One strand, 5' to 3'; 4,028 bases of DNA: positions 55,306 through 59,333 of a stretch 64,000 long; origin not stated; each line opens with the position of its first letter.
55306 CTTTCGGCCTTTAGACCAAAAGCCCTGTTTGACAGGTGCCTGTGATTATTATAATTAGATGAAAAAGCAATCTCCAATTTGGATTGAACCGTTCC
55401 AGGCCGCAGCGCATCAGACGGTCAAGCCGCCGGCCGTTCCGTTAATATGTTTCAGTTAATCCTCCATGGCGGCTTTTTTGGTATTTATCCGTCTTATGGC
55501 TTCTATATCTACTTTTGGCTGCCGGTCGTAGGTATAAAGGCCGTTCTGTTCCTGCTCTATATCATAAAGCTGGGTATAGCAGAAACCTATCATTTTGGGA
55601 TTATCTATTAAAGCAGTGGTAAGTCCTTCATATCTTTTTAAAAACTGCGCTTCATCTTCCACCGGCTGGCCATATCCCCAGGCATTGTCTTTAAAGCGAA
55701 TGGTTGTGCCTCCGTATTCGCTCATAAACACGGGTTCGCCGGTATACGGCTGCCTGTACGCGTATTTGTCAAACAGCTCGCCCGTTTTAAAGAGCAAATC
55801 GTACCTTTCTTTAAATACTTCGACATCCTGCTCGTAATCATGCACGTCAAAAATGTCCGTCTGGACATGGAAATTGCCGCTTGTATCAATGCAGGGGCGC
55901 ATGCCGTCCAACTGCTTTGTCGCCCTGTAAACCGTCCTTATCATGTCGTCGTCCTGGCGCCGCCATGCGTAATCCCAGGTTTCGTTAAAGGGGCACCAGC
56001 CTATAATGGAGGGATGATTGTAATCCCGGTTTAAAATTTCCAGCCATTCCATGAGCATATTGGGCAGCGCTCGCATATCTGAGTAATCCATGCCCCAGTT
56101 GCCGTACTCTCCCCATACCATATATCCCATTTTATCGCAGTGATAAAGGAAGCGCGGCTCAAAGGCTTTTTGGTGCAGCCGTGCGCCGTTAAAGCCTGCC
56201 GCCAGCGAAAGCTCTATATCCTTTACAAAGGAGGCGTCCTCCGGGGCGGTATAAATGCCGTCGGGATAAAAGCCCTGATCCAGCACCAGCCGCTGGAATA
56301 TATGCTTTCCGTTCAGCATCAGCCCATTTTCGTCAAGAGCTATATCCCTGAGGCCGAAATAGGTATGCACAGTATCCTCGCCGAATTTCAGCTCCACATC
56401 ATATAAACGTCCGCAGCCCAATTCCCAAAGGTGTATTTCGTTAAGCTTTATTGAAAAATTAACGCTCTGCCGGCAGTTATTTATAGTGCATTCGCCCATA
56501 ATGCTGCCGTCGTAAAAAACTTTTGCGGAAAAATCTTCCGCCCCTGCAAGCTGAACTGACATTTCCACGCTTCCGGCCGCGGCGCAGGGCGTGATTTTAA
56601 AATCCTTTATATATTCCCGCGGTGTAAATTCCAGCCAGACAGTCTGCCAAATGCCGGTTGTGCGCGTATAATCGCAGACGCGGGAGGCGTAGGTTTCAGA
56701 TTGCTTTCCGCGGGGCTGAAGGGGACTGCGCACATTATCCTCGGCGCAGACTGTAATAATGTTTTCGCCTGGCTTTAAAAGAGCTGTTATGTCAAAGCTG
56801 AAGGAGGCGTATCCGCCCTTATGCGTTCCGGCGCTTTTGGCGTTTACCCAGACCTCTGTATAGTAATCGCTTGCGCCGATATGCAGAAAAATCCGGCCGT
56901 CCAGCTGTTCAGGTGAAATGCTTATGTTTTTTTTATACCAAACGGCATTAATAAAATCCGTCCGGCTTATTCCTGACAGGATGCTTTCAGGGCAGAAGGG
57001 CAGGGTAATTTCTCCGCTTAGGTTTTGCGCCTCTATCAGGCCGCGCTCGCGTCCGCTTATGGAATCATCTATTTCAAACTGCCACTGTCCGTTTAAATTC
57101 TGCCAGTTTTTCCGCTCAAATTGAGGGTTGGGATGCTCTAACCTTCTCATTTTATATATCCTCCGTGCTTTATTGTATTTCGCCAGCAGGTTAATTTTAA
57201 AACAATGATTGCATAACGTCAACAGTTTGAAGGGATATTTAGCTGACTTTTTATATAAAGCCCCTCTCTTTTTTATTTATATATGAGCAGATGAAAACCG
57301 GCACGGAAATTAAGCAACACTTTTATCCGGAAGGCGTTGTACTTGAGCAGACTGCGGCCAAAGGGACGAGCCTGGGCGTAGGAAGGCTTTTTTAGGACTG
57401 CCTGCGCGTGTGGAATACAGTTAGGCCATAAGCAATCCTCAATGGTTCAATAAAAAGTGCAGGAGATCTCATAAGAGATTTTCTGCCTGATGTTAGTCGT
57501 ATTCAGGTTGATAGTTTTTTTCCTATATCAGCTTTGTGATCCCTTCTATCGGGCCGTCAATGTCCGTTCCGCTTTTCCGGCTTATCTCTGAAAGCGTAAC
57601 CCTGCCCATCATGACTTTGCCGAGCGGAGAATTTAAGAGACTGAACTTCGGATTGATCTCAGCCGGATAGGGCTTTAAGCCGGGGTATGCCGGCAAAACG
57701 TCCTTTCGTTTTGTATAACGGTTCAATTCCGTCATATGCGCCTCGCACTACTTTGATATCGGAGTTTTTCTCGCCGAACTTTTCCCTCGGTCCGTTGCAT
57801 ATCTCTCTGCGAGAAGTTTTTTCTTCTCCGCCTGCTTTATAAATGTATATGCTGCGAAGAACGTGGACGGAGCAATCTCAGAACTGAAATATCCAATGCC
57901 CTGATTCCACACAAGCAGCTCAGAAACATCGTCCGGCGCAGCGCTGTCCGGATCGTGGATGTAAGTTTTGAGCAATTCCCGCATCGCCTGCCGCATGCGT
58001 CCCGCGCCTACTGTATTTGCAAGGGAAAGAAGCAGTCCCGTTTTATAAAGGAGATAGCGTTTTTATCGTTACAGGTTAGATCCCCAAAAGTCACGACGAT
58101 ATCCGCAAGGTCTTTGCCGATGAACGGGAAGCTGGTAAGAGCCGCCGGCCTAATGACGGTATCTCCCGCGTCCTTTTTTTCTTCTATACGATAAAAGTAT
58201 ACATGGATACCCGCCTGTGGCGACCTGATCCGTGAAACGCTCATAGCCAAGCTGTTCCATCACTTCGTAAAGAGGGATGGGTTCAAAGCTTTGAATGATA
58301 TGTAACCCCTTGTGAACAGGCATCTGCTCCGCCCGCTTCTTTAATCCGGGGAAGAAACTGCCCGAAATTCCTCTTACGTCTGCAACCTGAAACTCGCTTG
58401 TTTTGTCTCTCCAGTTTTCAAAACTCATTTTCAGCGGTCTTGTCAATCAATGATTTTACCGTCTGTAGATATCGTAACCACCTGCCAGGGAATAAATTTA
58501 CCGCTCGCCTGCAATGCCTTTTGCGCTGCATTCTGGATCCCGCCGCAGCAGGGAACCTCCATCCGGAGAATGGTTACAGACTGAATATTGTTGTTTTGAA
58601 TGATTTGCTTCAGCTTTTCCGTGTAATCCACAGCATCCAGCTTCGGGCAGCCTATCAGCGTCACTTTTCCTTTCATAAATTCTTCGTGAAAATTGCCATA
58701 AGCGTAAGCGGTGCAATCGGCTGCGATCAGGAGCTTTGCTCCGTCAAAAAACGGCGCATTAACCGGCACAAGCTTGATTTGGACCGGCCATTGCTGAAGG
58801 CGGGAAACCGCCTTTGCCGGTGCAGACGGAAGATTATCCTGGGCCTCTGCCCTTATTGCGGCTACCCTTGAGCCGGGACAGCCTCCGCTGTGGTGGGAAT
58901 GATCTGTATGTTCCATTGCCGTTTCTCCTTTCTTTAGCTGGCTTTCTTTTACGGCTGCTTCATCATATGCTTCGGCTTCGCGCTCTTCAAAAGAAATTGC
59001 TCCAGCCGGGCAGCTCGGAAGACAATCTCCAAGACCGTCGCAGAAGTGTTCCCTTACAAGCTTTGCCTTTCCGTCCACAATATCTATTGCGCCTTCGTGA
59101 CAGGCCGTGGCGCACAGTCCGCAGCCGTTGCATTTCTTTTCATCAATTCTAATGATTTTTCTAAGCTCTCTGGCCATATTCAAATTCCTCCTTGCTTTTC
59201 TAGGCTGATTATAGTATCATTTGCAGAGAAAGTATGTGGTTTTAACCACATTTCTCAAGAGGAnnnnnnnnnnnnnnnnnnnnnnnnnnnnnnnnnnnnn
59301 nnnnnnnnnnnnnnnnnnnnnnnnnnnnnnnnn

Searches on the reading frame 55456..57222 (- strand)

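Call 9: search_protein_families(library=pfam, proteins=[window:55456-57222:-])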
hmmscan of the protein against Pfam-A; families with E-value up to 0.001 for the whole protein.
window:55456-57222:- (588 aa): 4 families
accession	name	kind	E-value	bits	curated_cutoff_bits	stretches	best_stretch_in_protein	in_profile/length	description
PF02837.24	Glyco_hydro_2_N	-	2e-13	51.1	28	1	92-199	65-167/169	Glycosyl hydrolases family 2, sugar binding domain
PF02836.23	Glyco_hydro_2_C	-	1.5e-09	37.9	21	1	331-517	37-224/302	Glycosyl hydrolases family 2, TIM barrel domain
PF22666.2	Glyco_hydro_2_N2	-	6.2e-08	33.3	27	1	94-176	50-133/167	Glycosyl hydrolase 2 galactose-binding domain-like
PF00703.27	Glyco_hydro_2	-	0.00024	22.3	23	1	204-292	2-109/109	Glycosyl hydrolases family 2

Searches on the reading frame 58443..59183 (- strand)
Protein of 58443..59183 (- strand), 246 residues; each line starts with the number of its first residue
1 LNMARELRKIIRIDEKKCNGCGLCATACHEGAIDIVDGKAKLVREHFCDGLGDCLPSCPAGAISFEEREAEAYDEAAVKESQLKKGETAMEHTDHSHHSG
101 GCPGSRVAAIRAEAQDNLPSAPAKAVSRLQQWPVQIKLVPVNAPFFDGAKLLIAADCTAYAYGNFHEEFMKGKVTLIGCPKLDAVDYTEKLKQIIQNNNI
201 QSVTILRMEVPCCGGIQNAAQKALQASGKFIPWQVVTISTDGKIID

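Call 77: search_protein_families(library=pfam, proteins=[window:58443-59183:-], max_evalue=0.001)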
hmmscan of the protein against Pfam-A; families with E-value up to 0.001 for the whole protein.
window:58443-59183:- (246 aa): 9 families
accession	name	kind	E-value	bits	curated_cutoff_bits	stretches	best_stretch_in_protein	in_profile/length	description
PF12837.12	Fer4_6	-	2.9e-10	40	25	1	10-33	1-24/24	4Fe-4S binding domain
PF12838.12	Fer4_7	-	3.7e-09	37.4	27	1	11-32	31-52/52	4Fe-4S dicluster domain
PF00037.32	Fer4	-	4.1e-09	36.3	21.1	1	12-33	2-23/24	4Fe-4S binding domain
PF13237.11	Fer4_10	-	1.4e-07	31.8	25.5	1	11-59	2-53/53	4Fe-4S dicluster domain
PF14697.11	Fer4_21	-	2.4e-07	31.2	35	1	12-64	2-58/59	4Fe-4S dicluster domain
PF25160.1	LdpA_Fe-S-bd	-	2.6e-06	27.6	27.6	0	41-65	21-45/49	LdpA Fe-S cluster-binding domain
PF13187.11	Fer4_9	-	3.7e-06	27.3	27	1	17-63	1-52/52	4Fe-4S dicluster domain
PF13484.11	Fer4_16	-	1.8e-05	25.9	30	0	51-101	5-55/66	4Fe-4S double cluster binding domain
PF12797.12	Fer4_2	-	9.3e-05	22.6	24.5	1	10-29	2-21/22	4Fe-4S binding domain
